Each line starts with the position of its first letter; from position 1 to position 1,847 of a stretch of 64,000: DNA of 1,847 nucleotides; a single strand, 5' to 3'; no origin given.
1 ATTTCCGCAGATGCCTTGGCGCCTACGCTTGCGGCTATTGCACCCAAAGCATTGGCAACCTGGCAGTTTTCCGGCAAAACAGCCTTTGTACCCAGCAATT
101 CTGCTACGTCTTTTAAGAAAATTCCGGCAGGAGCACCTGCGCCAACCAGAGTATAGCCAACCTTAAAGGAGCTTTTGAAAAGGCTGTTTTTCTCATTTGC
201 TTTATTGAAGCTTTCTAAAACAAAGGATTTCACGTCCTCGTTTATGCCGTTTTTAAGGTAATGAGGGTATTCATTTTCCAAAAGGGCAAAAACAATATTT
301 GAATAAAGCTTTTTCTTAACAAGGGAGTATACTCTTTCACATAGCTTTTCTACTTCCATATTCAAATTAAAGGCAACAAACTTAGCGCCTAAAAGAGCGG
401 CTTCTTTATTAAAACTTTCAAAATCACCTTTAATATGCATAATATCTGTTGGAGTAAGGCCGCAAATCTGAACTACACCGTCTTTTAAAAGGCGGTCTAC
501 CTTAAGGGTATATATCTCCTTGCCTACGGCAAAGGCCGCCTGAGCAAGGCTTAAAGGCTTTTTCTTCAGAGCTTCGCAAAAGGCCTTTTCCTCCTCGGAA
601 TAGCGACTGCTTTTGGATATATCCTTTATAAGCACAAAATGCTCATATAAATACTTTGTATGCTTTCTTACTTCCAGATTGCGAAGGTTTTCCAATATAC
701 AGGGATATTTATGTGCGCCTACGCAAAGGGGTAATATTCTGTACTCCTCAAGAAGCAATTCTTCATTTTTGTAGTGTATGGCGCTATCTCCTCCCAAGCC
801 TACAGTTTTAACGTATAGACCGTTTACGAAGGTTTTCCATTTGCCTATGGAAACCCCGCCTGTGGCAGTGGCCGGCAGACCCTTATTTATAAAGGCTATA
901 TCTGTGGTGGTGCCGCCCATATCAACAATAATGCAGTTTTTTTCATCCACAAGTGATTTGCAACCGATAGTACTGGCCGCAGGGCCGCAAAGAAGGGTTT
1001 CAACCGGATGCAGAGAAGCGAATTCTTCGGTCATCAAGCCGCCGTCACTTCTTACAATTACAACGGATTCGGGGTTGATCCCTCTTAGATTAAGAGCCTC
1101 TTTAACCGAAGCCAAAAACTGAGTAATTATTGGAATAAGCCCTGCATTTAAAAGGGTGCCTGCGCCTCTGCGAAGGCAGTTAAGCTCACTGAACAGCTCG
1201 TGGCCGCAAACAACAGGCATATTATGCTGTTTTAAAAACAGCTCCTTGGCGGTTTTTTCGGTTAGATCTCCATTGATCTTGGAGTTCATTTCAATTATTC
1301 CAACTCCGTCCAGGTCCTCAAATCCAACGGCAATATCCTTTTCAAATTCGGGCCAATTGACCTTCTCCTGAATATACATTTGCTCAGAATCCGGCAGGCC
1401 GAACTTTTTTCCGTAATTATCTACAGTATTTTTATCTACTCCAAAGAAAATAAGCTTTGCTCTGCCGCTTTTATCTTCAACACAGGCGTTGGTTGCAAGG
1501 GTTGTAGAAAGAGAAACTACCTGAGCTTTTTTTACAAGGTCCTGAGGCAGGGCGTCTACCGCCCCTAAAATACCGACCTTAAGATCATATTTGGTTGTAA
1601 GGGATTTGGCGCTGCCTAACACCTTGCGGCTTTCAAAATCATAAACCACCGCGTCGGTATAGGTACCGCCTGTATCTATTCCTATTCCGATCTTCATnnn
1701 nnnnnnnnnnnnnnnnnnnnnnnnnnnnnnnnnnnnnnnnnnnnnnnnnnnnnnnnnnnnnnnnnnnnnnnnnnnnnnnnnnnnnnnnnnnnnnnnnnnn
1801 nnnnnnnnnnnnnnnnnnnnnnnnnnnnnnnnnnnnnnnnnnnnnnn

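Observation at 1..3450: Translationally coupled PflX-like rSAM / SPASM rSAM / hydantoinase-like ATPase triad with no visible substrate gene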

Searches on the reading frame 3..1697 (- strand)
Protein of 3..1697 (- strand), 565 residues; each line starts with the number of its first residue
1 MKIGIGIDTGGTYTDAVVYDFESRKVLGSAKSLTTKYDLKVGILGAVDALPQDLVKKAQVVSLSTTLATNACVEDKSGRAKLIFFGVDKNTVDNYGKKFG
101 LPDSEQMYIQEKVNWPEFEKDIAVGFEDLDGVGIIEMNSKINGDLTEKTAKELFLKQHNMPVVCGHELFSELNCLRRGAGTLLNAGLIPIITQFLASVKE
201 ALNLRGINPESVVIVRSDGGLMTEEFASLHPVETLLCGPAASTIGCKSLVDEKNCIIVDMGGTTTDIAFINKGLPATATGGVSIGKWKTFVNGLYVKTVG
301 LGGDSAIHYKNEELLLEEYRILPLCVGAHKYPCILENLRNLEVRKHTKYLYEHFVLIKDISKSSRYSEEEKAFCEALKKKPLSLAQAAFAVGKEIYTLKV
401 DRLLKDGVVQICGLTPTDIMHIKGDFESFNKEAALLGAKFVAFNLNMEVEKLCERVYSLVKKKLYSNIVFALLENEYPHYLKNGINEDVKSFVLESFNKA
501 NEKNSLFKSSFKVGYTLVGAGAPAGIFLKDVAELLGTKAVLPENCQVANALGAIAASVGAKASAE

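Call 5: search_protein_families(library=pfam, proteins=[window:3-1697:-], max_evalue=0.01)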
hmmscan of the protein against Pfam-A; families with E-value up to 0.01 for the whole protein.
window:3-1697:- (565 aa): 3 families
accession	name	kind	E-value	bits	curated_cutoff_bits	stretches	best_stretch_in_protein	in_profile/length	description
PF01968.24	Hydantoinase_A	-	4.7e-32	111.8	22.9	1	177-332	1-153/291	Hydantoinase/oxoprolinase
PF05378.19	Hydant_A_N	-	1.5e-16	61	25.2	1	5-84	2-83/176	Hydantoinase/oxoprolinase N-terminal region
PF13941.12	MutL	-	1.5e-07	31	27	1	7-57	4-55/450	MutL protein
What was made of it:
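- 1..1697 (-): g3: the first 565 of 650 residues of a HyuA-like (hydantoinase A / acetone carboxylase beta type) ASKHA ATPase. It is cut by the window edge. PF05378 and PF01968 (call 5).
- On Hydantoinase/oxoprolinase A subunit (HyuA; PF05378 + PF01968), tested for g3: 61.0 and 111.8 bits (call 5).
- Closest known: HyuA-type ATPase subunits: acetone carboxylase beta. Different: Only positions 1-153 of the 291-position Hydantoinase_A profile are matched (call 5).
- Closest known: GlmL/MutL accessory protein of glutamate mutase, compared with g3. Same: The N-terminal phosphate-1 region matches PF13941 (31 bits, residues 7-57) (call 5).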

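Call 6: search_protein_families(library=ncbifam, proteins=[window:3-1697:-], max_evalue=0.01)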
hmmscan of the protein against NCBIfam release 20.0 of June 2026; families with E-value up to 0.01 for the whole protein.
window:3-1697:- (565 aa): 6 families
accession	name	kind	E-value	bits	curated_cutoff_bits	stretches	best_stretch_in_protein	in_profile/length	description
NF050156.1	CapLactmsAlpCapA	equivalog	9.4e-21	73.8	1000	2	146-314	174-344/689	caprolactamase subunit alpha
NF042975.2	AcphenoCarb_ApcC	equivalog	1.3e-08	33.6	1500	2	5-83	11-93/733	acetophenone carboxylase subunit gamma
NF040745.1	accessory_GlmL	equivalog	9.4e-08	31.3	475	1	6-61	3-59/459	methylaspartate mutase accessory protein GlmL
NF042960.1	AcphenoCarb_ApcA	equivalog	7.2e-07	27.8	1250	1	4-83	3-87/658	acetophenone carboxylase subunit alpha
NF040623.1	MfnF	equivalog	0.00017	20.9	520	1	211-273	86-147/324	(4-{4-[2-(gamma-L-glutamylamino)ethyl]phenoxymethyl}furan-2-yl)methanamine synthase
TIGR03123.1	one_C_unchar_1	hypoth_equivalog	0.00046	19.5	244.1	1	211-276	88-151/327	probable H4MPT-linked C1 transfer pathway protein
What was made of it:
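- On Hydantoinase/oxoprolinase/acetone-carboxylase holoenzymes, tested for g3: CapA scores 73.8 bits against 1000, and ApcC 33.6 against 1500 (call 6).
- On GlmL/MutL mutase accessory protein, tested for g3: 31.3 bits against 475, covering residues 6-61 only (call 6).
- Closest known: HyuA-type ATPase subunits: acetone carboxylase beta. Different: CapA scores 74 bits against a cutoff of 1000 (call 6).
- No curated equivalog reaches its cutoff (call 6).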

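Call 8: find_homologous_proteins(query=window:3-1697:-)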
Query window:3-1697:- (565 aa): 8000 proteins with E <= 0.001 among 8000 candidates; the best 120 are listed.
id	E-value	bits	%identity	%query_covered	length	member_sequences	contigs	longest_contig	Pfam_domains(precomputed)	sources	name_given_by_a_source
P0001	0.0e+0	1256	100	100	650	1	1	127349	PF01968.25,PF13941.13,PF05378.20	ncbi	-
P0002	2.0e-273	926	71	100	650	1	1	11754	PF01968.25,PF13941.13,PF05378.20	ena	-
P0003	8.8e-259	878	67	100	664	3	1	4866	PF01968.25,PF13941.13,PF05378.20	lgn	-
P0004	2.9e-256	870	66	100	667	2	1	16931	PF01968.25,PF13941.13,PF05378.20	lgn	-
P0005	9.1e-256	868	67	100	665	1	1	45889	PF01968.25,PF13941.13,PF05378.20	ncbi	-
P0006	1.3e-254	864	67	100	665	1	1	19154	PF01968.25,PF13941.13,PF05378.20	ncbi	-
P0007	1.1e-253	861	66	100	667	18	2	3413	PF01968.25,PF13941.13,PF05378.20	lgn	-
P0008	1.0e-252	858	66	100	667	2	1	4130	PF01968.25,PF13941.13,PF05378.20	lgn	-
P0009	5.4e-251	852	56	100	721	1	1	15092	PF01968.25,PF13941.13,PF05378.20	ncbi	-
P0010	4.5e-250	849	65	100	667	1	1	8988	PF01968.25,PF13941.13,PF05378.20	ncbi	ncbi:MAG: hydantoinase/oxoprolinase family protein [Eubacteriales bacterium]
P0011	2.2e-249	847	65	100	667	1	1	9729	PF01968.25,PF13941.13,PF05378.20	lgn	-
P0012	5.0e-249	846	64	100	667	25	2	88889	PF01968.25,PF13941.13,PF05378.20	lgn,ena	-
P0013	1.0e-248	845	64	100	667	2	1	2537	PF01968.25,PF13941.13,PF05378.20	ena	-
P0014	1.2e-248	845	65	100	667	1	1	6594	PF01968.25,PF13941.13,PF05378.20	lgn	-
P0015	1.6e-247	841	64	100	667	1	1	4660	PF01968.25,PF13941.13,PF05378.20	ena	-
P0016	2.4e-247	840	65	98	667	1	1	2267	PF01968.25,PF13941.13,PF05378.20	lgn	-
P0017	9.0e-247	838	65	100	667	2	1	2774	PF01968.25,PF13941.13,PF05378.20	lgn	-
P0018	2.7e-246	837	63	100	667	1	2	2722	PF01968.25,PF13941.13,PF05378.20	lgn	-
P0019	7.3e-246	835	64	100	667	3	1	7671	PF01968.25,PF13941.13,PF05378.20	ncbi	-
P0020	9.6e-246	835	65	100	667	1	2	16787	PF01968.25,PF13941.13,PF05378.20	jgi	-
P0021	2.2e-245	834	64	100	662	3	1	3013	PF01968.25,PF13941.13,PF05378.20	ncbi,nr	ncbi:MAG: hydantoinase/oxoprolinase family protein [Clostridia bacterium]|nr:hydantoinase/oxoprolina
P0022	1.9e-244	831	65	100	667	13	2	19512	PF01968.25,PF13941.13,PF05378.20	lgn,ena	-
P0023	3.0e-244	830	63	100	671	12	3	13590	PF01968.25,PF13941.13,PF05378.20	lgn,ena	-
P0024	3.9e-244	830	63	100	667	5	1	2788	PF01968.25,PF13941.13,PF05378.20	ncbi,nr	ncbi:MAG: hydantoinase/oxoprolinase family protein [Clostridia bacterium]|nr:hydantoinase/oxoprolina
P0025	5.4e-244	829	62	100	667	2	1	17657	PF01968.25,PF13941.13,PF05378.20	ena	-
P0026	9.3e-244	828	63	100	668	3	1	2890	PF01968.25,PF13941.13,PF05378.20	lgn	-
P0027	1.3e-243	828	64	100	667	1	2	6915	PF01968.25,PF13941.13,PF05378.20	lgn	-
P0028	1.6e-243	828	63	100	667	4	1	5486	PF01968.25,PF13941.13,PF05378.20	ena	-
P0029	2.5e-242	824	64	100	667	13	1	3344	PF01968.25,PF13941.13,PF05378.20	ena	-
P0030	3.1e-241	820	64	100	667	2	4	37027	PF01968.25,PF13941.13,PF05378.20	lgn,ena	-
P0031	3.3e-241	820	63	100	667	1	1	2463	PF01968.25,PF13941.13,PF05378.20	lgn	-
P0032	3.5e-241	820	63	100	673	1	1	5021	PF01968.25,PF13941.13,PF05378.20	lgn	-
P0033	5.5e-241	819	64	100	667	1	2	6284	PF01968.25,PF13941.13,PF05378.20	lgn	-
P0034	6.3e-241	819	62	100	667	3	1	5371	PF01968.25,PF13941.13,PF05378.20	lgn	-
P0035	7.3e-241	819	62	100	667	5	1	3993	PF01968.25,PF13941.13,PF05378.20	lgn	-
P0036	7.9e-241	819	62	100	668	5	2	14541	PF01968.25,PF13941.13,PF05378.20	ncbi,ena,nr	ncbi:MAG: hydantoinase/oxoprolinase family protein [Clostridia bacterium]|nr:hydantoinase/oxoprolina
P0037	1.8e-240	818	64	100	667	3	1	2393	PF01968.25,PF13941.13,PF05378.20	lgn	-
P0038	2.3e-240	817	63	100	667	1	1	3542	PF01968.25,PF13941.13,PF05378.20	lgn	-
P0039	2.6e-240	817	62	100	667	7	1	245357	PF01968.25,PF13941.13,PF05378.20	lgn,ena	-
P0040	3.5e-240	817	62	100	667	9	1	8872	PF01968.25,PF13941.13,PF05378.20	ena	-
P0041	4.0e-240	816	63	100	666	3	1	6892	PF01968.25,PF13941.13,PF05378.20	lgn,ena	-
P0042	4.7e-240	816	62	100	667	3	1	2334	PF01968.25,PF13941.13,PF05378.20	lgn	-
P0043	7.3e-240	816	63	100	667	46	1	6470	PF01968.25,PF13941.13,PF05378.20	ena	-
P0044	1.1e-239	815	62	100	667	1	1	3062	PF01968.25,PF13941.13,PF05378.20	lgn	-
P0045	1.3e-239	815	63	100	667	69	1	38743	PF01968.25,PF13941.13,PF05378.20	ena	-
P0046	2.7e-239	814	63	100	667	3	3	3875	PF01968.25,PF13941.13,PF05378.20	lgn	-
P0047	2.8e-239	814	62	100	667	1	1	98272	PF01968.25,PF13941.13,PF05378.20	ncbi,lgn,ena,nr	ncbi:MAG: hydantoinase/oxoprolinase family protein [Clostridiales bacterium]|nr:hydantoinase/oxoprol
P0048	3.2e-239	813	62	100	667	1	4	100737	PF01968.25,PF13941.13,PF05378.20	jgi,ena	-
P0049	9.0e-239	812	63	99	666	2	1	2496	PF01968.25,PF13941.13,PF05378.20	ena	-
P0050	2.2e-238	811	63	100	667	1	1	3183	PF01968.25,PF13941.13,PF05378.20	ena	-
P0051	3.9e-238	810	62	100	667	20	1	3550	PF01968.25,PF13941.13,PF05378.20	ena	-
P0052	6.1e-238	809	63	100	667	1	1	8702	PF01968.25,PF13941.13,PF05378.20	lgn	-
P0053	7.9e-238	809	62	100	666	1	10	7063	PF01968.25,PF13941.13,PF05378.20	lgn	-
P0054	8.3e-238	809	63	100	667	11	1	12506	PF01968.25,PF13941.13,PF05378.20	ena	-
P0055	1.2e-237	808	62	100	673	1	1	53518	PF01968.25,PF13941.13,PF05378.20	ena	-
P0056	1.7e-237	808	64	99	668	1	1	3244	PF01968.25,PF13941.13,PF05378.20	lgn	-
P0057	2.7e-237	807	62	100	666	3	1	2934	PF01968.25,PF13941.13,PF05378.20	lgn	-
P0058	4.6e-237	806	63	100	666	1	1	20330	PF01968.25,PF13941.13,PF05378.20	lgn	-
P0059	6.2e-237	806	62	100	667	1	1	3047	PF01968.25,PF13941.13,PF05378.20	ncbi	-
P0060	3.1e-236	804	62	100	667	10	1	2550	PF01968.25,PF13941.13,PF05378.20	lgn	-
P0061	4.1e-236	803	62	100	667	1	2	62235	PF01968.25,PF13941.13,PF05378.20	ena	-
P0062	4.3e-236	803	61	100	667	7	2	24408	PF01968.25,PF13941.13,PF05378.20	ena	-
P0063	8.8e-236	802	63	100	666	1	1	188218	PF01968.25,PF13941.13,PF05378.20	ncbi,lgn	-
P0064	2.1e-235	801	62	100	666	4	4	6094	PF01968.25,PF13941.13,PF05378.20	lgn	-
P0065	3.8e-235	800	61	100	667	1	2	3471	PF01968.25,PF13941.13,PF05378.20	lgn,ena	-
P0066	3.9e-235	800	61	100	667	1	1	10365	PF01968.25,PF13941.13,PF05378.20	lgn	-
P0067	5.8e-235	799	61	100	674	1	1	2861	PF01968.25,PF13941.13,PF05378.20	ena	-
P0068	9.5e-235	799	63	100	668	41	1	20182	PF01968.25,PF13941.13,PF05378.20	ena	-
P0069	1.8e-234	798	62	100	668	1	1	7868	PF01968.25,PF13941.13,PF05378.20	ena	-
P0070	8.6e-234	795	62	100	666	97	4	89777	PF01968.25,PF13941.13,PF05378.20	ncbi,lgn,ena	-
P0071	2.5e-233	794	61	100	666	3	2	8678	PF01968.25,PF13941.13,PF05378.20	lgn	-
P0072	3.7e-233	793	61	100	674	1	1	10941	PF01968.25,PF13941.13,PF05378.20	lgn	-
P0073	4.8e-233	793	62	98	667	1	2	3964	PF01968.25,PF13941.13,PF05378.20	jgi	-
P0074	1.1e-232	792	61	100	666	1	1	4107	PF01968.25,PF13941.13,PF05378.20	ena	-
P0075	1.9e-232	791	61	100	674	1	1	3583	PF01968.25,PF13941.13,PF05378.20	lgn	-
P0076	2.2e-232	791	60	100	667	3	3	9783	PF01968.25,PF13941.13,PF05378.20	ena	-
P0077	2.9e-232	790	60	100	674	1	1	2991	PF01968.25,PF13941.13,PF05378.20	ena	-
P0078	4.4e-232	790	60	100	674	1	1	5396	PF01968.25,PF13941.13,PF05378.20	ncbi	-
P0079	4.7e-232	790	60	100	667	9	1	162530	PF01968.25,PF13941.13,PF05378.20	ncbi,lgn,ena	-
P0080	5.3e-232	790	62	100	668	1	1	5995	PF01968.25,PF13941.13,PF05378.20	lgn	-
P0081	6.0e-232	789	60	100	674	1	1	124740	PF01968.25,PF13941.13,PF05378.20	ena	-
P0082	7.6e-232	789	60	100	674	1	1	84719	PF01968.25,PF13941.13,PF05378.20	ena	-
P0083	1.2e-231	788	61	100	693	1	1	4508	PF01968.25,PF13941.13,PF05378.20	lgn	-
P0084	2.3e-231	787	60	100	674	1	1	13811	PF01968.25,PF13941.13,PF05378.20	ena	-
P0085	1.9e-230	784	60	100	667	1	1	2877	PF01968.25,PF13941.13,PF05378.20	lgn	-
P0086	2.0e-230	784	60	100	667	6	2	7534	PF01968.25,PF13941.13,PF05378.20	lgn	-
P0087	2.7e-230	784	60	100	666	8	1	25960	PF01968.25,PF13941.13,PF05378.20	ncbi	-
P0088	8.4e-230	782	61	100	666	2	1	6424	PF01968.25,PF13941.13,PF05378.20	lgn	-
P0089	8.9e-230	782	61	100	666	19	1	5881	PF01968.25,PF13941.13,PF05378.20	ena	-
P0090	7.0e-229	779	61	100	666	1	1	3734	PF01968.25,PF13941.13,PF05378.20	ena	-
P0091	1.8e-228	778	61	100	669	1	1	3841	PF01968.25,PF13941.13,PF05378.20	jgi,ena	-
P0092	2.8e-228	777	61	100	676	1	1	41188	PF01968.25,PF13941.13,PF05378.20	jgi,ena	-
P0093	5.3e-228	776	61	98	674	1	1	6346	PF01968.25,PF13941.13,PF05378.20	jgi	-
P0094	1.3e-227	775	60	100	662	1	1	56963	PF01968.25,PF13941.13,PF05378.20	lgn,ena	-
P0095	1.9e-227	775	60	100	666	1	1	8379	PF01968.25,PF13941.13,PF05378.20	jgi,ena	-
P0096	3.5e-227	774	60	100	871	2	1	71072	PF10050.15,PF01968.25,PF13941.13,PF05378.20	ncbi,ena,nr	ncbi:MAG: DUF2284 domain-containing protein [Defluviitaleaceae bacterium]|nr:DUF2284 domain-containi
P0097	7.1e-227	773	61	100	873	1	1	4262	PF10050.15,PF01968.25,PF13941.13,PF05378.20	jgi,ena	-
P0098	7.8e-227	773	61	100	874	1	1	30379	PF10050.15,PF01968.25,PF13941.13,PF05378.20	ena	-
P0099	8.6e-227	772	59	100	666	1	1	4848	PF01968.25,PF13941.13,PF05378.20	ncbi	-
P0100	9.4e-227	772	59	100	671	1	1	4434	PF01968.25,PF13941.13,PF05378.20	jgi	jgi:N-methylhydantoinase A/oxoprolinase/acetone carboxylase beta subunit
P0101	6.5e-226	770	60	100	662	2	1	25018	PF01968.25,PF13941.13,PF05378.20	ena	-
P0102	1.1e-225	769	61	100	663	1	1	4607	PF01968.25,PF13941.13,PF05378.20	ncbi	-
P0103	1.9e-225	768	60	100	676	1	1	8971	PF01968.25,PF13941.13,PF05378.20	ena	-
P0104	5.3e-225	766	59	100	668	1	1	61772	PF01968.25,PF13941.13,PF05378.20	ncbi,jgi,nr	ncbi:MAG: hydantoinase/oxoprolinase family protein [Treponema sp.]|jgi:N-methylhydantoinase A/oxopro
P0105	1.1e-224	765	59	100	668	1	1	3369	PF01968.25,PF13941.13,PF05378.20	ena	-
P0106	2.0e-224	765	60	100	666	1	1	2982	PF01968.25,PF13941.13,PF05378.20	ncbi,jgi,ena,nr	ncbi:MAG: hydantoinase/oxoprolinase family protein [Treponema sp.]|nr:hydantoinase/oxoprolinase fami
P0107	3.2e-224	764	60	100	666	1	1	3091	PF01968.25,PF13941.13,PF05378.20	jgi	-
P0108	4.1e-224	764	59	100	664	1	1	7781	PF01968.25,PF13941.13,PF05378.20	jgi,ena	-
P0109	4.2e-224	764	60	100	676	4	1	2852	PF01968.25,PF13941.13,PF05378.20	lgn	-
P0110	4.3e-224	763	60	100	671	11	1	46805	PF01968.25,PF13941.13,PF05378.20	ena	-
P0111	4.7e-224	763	61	100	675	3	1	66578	PF01968.25,PF13941.13,PF05378.20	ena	-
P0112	8.7e-224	762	60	100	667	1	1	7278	PF01968.25,PF13941.13,PF05378.20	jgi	-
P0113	1.0e-223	762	60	100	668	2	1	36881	PF01968.25,PF13941.13,PF05378.20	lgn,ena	-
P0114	1.1e-223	762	59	100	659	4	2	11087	PF01968.25,PF13941.13,PF05378.20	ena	-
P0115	1.4e-223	762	60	100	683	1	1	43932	PF01968.25,PF13941.13,PF05378.20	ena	-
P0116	3.6e-223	760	60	100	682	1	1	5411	PF01968.25,PF13941.13,PF05378.20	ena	-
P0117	4.0e-223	760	61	100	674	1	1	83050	PF01968.25,PF13941.13,PF05378.20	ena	-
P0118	8.4e-223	759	59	100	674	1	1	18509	PF01968.25,PF13941.13,PF05378.20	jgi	-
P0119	9.9e-223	759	59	100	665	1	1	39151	PF01968.25,PF13941.13,PF05378.20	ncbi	-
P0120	4.5e-222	757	59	100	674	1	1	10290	PF01968.25,PF13941.13,PF05378.20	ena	-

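Call 9: find_encoding_contigs(protein=P0001, flank=10000, max_places=3)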
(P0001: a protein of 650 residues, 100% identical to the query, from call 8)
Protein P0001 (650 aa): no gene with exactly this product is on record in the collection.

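Call 10: find_encoding_contigs(protein=P0039, flank=10000, max_places=3)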
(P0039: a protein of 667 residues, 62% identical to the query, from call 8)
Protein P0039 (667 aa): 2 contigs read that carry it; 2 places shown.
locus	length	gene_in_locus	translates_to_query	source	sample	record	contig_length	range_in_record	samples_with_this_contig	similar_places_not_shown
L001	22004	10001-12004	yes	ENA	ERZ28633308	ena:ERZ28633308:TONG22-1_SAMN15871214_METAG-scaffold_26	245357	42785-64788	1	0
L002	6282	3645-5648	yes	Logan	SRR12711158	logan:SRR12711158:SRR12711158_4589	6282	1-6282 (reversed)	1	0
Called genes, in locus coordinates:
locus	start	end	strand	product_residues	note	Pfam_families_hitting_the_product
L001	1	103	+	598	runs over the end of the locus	PF02690:Na_Pi_cotrans, PF01895:PhoU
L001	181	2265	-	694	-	PF12437:GSIII_N, PF00120:Gln-synt_C, PF18318:Gln-synt_C-ter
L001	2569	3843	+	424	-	PF12897:Asp_aminotransf, PF00155:Aminotran_1_2 (weak)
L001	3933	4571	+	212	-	PF02589:LUD_dom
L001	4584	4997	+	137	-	PF04138:GtrA_DPMS_TM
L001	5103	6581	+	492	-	PF02812:ELFV_dehydrog_N, PF00208:ELFV_dehydrog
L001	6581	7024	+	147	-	PF04463:2-thiour_desulf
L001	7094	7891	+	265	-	PF03807:F420_oxidored, PF14748:P5CR_dimer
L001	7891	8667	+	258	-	PF00696:AA_kinase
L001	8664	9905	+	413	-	PF00171:Aldedh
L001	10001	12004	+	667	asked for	PF05378:Hydant_A_N, PF13941:MutL (faint), PF01968:Hydantoinase_A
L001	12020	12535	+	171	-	-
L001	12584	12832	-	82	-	PF12637:TSCPD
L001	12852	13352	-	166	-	PF04073:tRNA_edit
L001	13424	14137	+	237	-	PF00574:CLP_protease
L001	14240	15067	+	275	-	PF02673:BacA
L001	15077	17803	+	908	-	PF17854:FtsK_alpha, PF01580:FtsK_SpoIIIE, PF12846:AAA_10 (faint), PF09397:FtsK_gamma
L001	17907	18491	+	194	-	PF12822:ECF_trnsprt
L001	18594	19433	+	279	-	PF19568:Spore_III_AA, PF00437:T2SSE (weak)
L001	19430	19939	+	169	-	PF09548:Spore_III_AB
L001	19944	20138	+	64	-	PF06686:SpoIIIAC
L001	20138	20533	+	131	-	PF06686:SpoIIIAC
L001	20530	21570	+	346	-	PF09546:Spore_III_AE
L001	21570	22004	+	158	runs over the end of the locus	-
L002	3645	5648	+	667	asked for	PF05378:Hydant_A_N, PF13941:MutL (faint), PF01968:Hydantoinase_A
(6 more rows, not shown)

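Call 11: find_encoding_contigs(protein=P0063, flank=10000, max_places=3)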
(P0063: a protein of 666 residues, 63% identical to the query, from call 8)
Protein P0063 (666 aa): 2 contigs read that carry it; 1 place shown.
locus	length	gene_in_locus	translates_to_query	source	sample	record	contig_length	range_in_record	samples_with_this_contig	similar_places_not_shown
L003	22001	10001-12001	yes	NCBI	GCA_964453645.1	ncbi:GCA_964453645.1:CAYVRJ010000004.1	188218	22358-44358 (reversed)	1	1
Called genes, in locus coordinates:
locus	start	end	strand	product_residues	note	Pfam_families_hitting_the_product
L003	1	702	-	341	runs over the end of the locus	PF01073:3Beta_HSD, PF01370:Epimerase, PF02719:Polysacc_synt_2, PF04321:RmlD_sub_bind (weak), PF05368:NmrA, PF13460:NAD_binding_10, PF16363:GDP_Man_Dehyd, PF08485:Polysacc_syn_2C, +1 more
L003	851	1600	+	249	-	-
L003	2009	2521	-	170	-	-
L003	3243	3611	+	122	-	PF18573:BclA_C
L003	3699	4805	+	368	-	PF00535:Glycos_transf_2 (weak), PF13428:TPR_14 (faint)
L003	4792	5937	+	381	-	PF00535:Glycos_transf_2, PF07719:TPR_2 (faint)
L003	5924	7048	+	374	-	PF02350:Epimerase_2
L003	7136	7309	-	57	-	-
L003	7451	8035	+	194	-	PF12844:HTH_19 (weak), PF13560:HTH_31, PF01381:HTH_3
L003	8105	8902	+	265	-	PF00376:MerR, PF13411:MerR_1, PF06445:GyrI-like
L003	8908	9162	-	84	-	PF01541:GIY-YIG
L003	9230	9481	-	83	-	PF14206:Cys_rich_CPCC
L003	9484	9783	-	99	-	-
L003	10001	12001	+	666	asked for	PF05378:Hydant_A_N, PF13941:MutL (faint), PF01968:Hydantoinase_A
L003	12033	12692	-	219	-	PF04205:FMN_bind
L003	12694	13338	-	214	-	PF00440:TetR_N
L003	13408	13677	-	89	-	-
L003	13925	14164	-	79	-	-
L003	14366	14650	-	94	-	-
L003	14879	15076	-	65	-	-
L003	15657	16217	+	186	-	PF12675:DUF3795 (faint)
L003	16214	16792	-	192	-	PF14278:TetR_C_8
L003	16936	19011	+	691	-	PF03176:MMPL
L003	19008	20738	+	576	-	-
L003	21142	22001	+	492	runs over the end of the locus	PF13555:AAA_29 (faint), PF00005:ABC_tran, PF02463:SMC_N (faint), PF13304:AAA_21 (faint), PF00005:ABC_tran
